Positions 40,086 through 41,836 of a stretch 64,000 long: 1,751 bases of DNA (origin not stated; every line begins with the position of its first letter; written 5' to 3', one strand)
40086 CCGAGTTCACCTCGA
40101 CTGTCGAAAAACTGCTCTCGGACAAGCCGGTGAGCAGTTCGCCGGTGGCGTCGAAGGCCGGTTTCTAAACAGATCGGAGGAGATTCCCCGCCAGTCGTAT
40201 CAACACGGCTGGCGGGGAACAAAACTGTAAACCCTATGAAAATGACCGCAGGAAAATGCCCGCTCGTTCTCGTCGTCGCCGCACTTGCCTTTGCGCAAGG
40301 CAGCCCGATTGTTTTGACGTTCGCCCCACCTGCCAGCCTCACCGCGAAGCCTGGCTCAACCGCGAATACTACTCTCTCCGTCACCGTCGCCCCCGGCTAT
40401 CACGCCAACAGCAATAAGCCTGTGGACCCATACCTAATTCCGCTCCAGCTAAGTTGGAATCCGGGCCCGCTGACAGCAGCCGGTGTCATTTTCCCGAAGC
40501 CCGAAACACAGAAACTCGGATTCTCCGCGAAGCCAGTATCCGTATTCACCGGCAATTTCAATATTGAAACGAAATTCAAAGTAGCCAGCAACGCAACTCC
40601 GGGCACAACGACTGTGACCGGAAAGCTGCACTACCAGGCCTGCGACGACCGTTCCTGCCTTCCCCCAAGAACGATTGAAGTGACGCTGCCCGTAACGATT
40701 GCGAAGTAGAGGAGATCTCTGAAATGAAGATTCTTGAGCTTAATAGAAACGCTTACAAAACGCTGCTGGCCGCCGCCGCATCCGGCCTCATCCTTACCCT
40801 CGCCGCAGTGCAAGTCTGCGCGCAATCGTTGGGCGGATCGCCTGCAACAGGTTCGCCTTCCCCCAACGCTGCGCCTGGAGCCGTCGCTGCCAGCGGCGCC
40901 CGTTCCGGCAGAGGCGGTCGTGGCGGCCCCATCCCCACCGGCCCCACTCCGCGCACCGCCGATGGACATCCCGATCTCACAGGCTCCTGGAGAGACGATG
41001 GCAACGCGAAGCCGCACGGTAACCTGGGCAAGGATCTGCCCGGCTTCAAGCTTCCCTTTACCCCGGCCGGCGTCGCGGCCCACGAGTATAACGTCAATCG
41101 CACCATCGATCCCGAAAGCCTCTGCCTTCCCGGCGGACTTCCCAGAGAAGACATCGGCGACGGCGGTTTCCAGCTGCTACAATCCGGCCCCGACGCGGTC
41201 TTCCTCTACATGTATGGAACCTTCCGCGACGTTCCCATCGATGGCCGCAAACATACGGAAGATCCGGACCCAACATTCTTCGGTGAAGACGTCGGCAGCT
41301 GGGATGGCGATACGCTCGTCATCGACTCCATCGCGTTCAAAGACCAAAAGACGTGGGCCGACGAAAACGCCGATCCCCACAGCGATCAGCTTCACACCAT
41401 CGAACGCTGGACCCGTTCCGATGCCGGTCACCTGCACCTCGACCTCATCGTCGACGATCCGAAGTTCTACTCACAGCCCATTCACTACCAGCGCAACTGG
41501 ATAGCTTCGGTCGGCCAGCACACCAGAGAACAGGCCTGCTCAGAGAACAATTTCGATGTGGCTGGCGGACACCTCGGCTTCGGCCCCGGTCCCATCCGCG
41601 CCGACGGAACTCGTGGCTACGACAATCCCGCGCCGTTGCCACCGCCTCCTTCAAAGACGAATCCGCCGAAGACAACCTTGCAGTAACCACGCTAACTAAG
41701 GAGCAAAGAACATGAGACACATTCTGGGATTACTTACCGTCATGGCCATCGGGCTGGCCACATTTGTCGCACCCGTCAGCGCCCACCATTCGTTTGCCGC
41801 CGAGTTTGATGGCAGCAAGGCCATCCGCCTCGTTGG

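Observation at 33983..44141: Ten-gene envelope operon: TonB receptor, haem-c protein, thiol-redox pair, unknown secreted proteins and four tandem membrane paralogues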

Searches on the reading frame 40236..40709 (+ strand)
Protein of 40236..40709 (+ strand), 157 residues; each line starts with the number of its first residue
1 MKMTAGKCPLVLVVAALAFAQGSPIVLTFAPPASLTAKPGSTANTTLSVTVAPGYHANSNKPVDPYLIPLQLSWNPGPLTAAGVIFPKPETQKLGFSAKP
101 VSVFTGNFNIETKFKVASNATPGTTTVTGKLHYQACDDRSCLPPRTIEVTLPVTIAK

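Call 4: search_protein_families(library=pfam, proteins=[window:40236-40709:+], max_evalue=0.1)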
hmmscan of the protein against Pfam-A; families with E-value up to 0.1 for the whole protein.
window:40236-40709:+ (157 aa): 1 family
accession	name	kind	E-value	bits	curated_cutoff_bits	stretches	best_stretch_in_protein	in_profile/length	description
PF11412.14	DsbD_N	-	5.8e-11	42.9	25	1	35-150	13-116/119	Thiol:disulfide interchange protein DsbD, N-terminal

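Call 5: search_protein_families(library=ncbifam, proteins=[window:40236-40709:+], max_evalue=0.1)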
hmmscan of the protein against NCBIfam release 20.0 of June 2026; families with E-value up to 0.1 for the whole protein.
window:40236-40709:+ (157 aa): 1 family
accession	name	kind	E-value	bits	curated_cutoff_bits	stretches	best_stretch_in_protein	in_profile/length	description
TIGR02990.1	ectoine_eutA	equivalog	0.054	13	318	1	76-152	57-136/239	ectoine utilization protein EutA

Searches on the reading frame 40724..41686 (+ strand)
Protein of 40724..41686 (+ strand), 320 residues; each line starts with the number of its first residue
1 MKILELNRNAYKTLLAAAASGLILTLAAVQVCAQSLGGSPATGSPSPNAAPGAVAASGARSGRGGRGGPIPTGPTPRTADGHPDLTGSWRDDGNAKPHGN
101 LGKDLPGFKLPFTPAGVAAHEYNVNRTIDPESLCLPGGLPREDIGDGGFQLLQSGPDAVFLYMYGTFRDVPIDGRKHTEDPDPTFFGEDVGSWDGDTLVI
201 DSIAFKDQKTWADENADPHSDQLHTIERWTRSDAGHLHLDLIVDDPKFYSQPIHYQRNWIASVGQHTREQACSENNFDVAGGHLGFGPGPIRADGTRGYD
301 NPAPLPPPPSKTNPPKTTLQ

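Call 4: search_protein_families(library=pfam, proteins=[window:40724-41686:+], max_evalue=0.1)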
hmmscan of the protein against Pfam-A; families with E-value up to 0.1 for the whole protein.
window:40724-41686:+ (320 aa): 1 family
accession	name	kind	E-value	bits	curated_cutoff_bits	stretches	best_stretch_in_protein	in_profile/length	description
PF09630.15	DUF2024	-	0.031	14.6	27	1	229-273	9-53/81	Domain of unknown function (DUF2024)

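Call 5: search_protein_families(library=ncbifam, proteins=[window:40724-41686:+], max_evalue=0.1)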
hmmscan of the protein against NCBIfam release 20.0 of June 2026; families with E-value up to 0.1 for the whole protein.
window:40724-41686:+ (320 aa): 0 families

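Call 8: search_solved_structures(query=window:40724-41686:+, max_evalue=10)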
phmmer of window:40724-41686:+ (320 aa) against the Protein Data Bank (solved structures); distinct sequences matched with E-value up to 10: 17.
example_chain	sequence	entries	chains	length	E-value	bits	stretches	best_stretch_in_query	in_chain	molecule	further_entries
5xxu_O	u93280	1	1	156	0.099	15.2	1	12-78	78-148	Ribosomal protein uS11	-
9axt_AR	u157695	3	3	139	0.52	12.8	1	17-78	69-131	Small ribosomal subunit protein uS11B | Small ribosomal subunit protein uS11A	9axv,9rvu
2hfq_A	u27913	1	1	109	0.7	12.4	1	222-269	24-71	Hypothetical protein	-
9sdp_cS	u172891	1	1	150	0.74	12.3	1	23-78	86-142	Small ribosomal subunit protein uS11x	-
9h3g_Ua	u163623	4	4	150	1.3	11.5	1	23-78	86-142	Small ribosomal subunit protein uS11y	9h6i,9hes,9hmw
4v7h_AK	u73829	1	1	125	1.3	11.5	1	18-77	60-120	40S ribosomal protein S14(A)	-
3jbn_P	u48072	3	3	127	1.5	11.3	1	22-77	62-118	40S ribosomal protein uS11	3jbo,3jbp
4uer_K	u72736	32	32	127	1.5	11.3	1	18-77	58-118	US11 | 40S ribosomal protein S14-A | 40S ribosomal protein S14-B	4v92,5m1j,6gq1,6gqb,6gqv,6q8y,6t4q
5i4l_C4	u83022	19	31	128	1.5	11.3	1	18-77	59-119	40S ribosomal protein S14-B | 40S Ribosomal Protein S14 | 40S ribosomal protein S14-A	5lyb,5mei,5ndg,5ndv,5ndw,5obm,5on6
8gao_G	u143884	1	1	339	1.8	11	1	155-235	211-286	DNA primase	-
8dvf_H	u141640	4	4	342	1.9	11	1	155-235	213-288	DNA primase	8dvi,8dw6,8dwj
4v4b_AK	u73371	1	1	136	1.9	11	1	18-77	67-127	40S ribosomal protein S14-A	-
9spj_ZF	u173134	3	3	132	1.9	10.9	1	18-78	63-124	Small ribosomal subunit protein uS11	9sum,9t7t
4u3m_C4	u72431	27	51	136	2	10.9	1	18-77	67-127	40S ribosomal protein S14-A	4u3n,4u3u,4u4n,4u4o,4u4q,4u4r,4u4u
3j6x_14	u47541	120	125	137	2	10.9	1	18-77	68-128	40S ribosomal protein S14 | 40S ribosomal protein rpS14 (S11p) | 40S ribosomal protein S14-A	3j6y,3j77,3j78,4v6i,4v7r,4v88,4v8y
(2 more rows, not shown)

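Call 26: find_homologous_proteins(query=window:40724-41686:+)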
Query window:40724-41686:+ (320 aa): 2249 proteins with E <= 0.001 among 8000 candidates; the best 120 are listed.
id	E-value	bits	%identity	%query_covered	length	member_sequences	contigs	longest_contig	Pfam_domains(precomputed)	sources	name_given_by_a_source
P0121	1.7e-176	605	82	98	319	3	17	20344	-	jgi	-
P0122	2.2e-174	598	80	98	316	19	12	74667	-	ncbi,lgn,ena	-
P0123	4.0e-171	587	81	97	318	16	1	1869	-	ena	-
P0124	1.7e-167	575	79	96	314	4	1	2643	-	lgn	-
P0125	9.9e-151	520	83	78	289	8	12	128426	-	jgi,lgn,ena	-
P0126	4.8e-150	518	82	78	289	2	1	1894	-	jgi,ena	-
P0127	7.4e-147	507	80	78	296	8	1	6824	-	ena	-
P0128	1.1e-146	507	80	81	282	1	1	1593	-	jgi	jgi:hypothetical protein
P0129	3.2e-146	505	81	78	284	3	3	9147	-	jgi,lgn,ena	-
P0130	8.1e-145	501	82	76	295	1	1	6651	-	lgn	-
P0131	3.1e-144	499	79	78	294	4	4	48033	-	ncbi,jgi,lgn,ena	jgi:hypothetical protein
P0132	1.5e-142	493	69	97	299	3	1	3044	-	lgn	-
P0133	2.7e-142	492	79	78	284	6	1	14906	-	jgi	-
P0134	4.9e-142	491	76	85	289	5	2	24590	-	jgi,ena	jgi:hypothetical protein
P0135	1.6e-140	486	65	93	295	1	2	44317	-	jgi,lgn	jgi:hypothetical protein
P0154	6.7e-129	448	74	78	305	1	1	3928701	-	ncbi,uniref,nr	ncbi:hypothetical protein GOB94_14430 [Granulicella sp. 5B5]|uniref:hypothetical protein n=1 Tax=Gra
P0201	3.1e-102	361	53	94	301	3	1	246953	-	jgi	jgi:hypothetical protein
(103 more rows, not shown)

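Call 40: predict_structure(alignment_id=A2)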
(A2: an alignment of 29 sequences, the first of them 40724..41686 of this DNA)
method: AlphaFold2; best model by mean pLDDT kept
length: 320 residues; sequences in the alignment: 29
mean_pLDDT: 68.3   pTM: 0.62
mean pLDDT of the five models: 68.3, 66.9, 66.7, 66.2, 63.6
residues with pLDDT >= 90: 75; 70-90: 84; 50-70: 70; < 50: 91
segments of 3 or more residues with pLDDT < 50: 32-65, 133-138, 211-216, 269-293, 295-305, 317-320
pLDDT, mean of each block of 10 residues (from residue 1): 58 82 68 44 42 35 58 96 94 67 59 83 63 49 70 92 74 90 76 97 74 54 92 95 90 88 69 37 38 44 52 53
secondary structure, 60 per line:
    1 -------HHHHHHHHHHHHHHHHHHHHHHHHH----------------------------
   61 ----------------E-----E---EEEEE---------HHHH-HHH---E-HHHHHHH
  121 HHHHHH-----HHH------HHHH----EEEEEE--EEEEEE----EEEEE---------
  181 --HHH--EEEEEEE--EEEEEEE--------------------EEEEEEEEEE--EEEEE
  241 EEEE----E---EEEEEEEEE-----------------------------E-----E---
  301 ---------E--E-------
elements in order: H8-32 E87-91 H101-104 H114-126 H141-144 E149-154 E157-162 E167-171 E188-194 E197-203 E224-233 E236-244 E253-261

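Call 44: fold_search(model_id=the predicted structure, library=pdb)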
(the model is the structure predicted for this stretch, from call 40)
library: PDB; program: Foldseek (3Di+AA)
matches with E <= 10: 748; with E <= 0.001: 0
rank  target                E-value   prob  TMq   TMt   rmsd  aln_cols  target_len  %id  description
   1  4i3d_A                1.4e-02  0.94  0.22  0.46   7.7       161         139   13  Crystal structure of fluorescent protein UnaG N57A mutant (released 2013-06-19)
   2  2frs_B                1.8e-02  0.99  0.27  0.58   6.9       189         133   10  Crystal structure of the f15w mutant of apo-cellular retinoic acid binding protein type ii at 1.51 angstroms resolutio (released 2006-09-19)
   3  5jk2_F                2.4e-02  0.94  0.18  0.39   7.6       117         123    6  Crystal structure of Treponema pallidum Tp0751 (Pallilysin) (released 2016-10-12)
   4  6mp4_E                2.7e-02  0.95  0.24  0.51   6.8       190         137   13  Human liver FABP1 bound to tetrahydrocannabinol (released 2019-11-13)
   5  5z4g_B                3.0e-02  0.96  0.27  0.52   6.7       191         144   11  Crystal structure of secretory abundant heat soluble protein 4 from Ramazzottius varieornatus (released 2018-04-11)
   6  5jk2_E                3.0e-02  0.87  0.18  0.36   7.7       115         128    6  Crystal structure of Treponema pallidum Tp0751 (Pallilysin) (released 2016-10-12)
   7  4jnj_A                3.8e-02  0.84  0.19  0.42   8.8       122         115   11  Structure based engineering of streptavidin monomer with a reduced biotin dissociation rate (released 2013-05-29)
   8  5jk2_D                5.7e-02  0.85  0.18  0.38   7.6       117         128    7  Crystal structure of Treponema pallidum Tp0751 (Pallilysin) (released 2016-10-12)
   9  5jk2_A                5.7e-02  0.60  0.18  0.38  18.4       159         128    9  Crystal structure of Treponema pallidum Tp0751 (Pallilysin) (released 2016-10-12)
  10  4tr7_A                6.4e-02  0.08  0.09  0.08  21.3       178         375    7  Crystal structure of DNA polymerase sliding clamp from Mycobaterium tuberculosis (released 2014-09-10)
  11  7sfn_B                7.2e-02  0.75  0.17  0.31   6.5       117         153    8  Crystal structure of OlmO, a spirocyclase involved in the biosynthesis of oligomycin (released 2022-08-17)
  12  4i3b_F                7.6e-02  0.89  0.24  0.52   7.5       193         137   13  Crystal structure of fluorescent protein UnaG wild type (released 2013-06-19)
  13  4i3b_B                7.6e-02  0.89  0.25  0.52   8.2       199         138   14  Crystal structure of fluorescent protein UnaG wild type (released 2013-06-19)
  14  4i3b_A                7.6e-02  0.75  0.22  0.46   7.4       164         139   13  Crystal structure of fluorescent protein UnaG wild type (released 2013-06-19)
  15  1yqf_C                8.0e-02  0.21  0.14  0.23  15.3       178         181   11  Hypothetical protein from leishmania major unknown function sequence homologue to human p32 protein (released 2005-02-22)
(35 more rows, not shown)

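Call 54: find_encoding_contigs(protein=P0154, flank=10000, max_places=1)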
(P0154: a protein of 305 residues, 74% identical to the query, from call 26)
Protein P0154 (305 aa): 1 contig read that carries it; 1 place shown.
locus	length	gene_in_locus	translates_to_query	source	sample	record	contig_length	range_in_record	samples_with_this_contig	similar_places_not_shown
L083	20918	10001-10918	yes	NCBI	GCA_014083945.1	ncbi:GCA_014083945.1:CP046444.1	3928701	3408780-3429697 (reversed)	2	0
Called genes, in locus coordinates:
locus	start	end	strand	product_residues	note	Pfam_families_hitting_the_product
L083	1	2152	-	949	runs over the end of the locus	PF13205:Big_5, PF11999:Ice_binding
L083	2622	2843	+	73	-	PF09364:XFP_N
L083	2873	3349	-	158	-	PF20349:DUF6644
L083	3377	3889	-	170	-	PF20349:DUF6644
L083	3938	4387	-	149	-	PF19649:DUF6152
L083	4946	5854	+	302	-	-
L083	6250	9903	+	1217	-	PF13620:CarboxypepD_reg, PF17210:SdrD_B (weak), PF25183:OMP_b-brl_4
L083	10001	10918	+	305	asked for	-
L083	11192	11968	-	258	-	-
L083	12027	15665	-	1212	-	PF13620:CarboxypepD_reg, PF25183:OMP_b-brl_4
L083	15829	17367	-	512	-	PF00578:AhpC-TSA, PF08534:Redoxin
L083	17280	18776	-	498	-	-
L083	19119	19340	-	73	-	PF01053:Cys_Met_Meta_PP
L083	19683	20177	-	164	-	PF11412:DsbD_N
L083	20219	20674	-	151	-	PF02276:CytoC_RC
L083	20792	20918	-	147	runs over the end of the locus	PF07452:CHRD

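Call 55: find_encoding_contigs(protein=P0201, flank=10000, max_places=1)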
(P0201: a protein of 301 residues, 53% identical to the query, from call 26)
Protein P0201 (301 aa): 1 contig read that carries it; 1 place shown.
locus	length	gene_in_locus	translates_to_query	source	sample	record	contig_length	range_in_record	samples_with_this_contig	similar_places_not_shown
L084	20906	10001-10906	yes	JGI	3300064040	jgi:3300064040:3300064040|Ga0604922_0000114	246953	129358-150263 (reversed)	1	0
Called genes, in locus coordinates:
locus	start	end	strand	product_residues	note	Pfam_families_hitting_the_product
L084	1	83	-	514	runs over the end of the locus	PF00155:Aminotran_1_2 (weak), PF00266:Aminotran_5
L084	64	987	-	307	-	PF19307:SrpI-like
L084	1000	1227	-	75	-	-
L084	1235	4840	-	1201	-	PF13620:CarboxypepD_reg, PF13715:CarbopepD_reg_2 (weak), PF17210:SdrD_B (weak), PF25183:OMP_b-brl_4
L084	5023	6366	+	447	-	-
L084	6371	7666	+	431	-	PF00578:AhpC-TSA, PF08534:Redoxin, PF13905:Thioredoxin_8 (weak)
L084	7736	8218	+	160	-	PF11412:DsbD_N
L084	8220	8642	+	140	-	PF07603:Lcl_C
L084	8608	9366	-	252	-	PF03861:ANTAR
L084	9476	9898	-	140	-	PF19649:DUF6152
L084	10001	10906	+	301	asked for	-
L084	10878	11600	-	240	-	PF00149:Metallophos, PF12850:Metallophos_2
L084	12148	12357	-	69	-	-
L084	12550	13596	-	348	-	PF10938:YfdX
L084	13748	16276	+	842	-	PF11897:DUF3417, PF00343:Phosphorylase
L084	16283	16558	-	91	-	PF02148:zf-UBP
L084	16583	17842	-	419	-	PF01494:FAD_binding_3 (faint), PF07992:Pyr_redox_2, PF12831:FAD_oxidored (weak), PF13738:Pyr_redox_3, PF00070:Pyr_redox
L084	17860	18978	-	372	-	-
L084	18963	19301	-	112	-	-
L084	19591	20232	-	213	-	PF04542:Sigma70_r2, PF08281:Sigma70_r4_2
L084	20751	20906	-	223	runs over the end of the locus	PF04972:BON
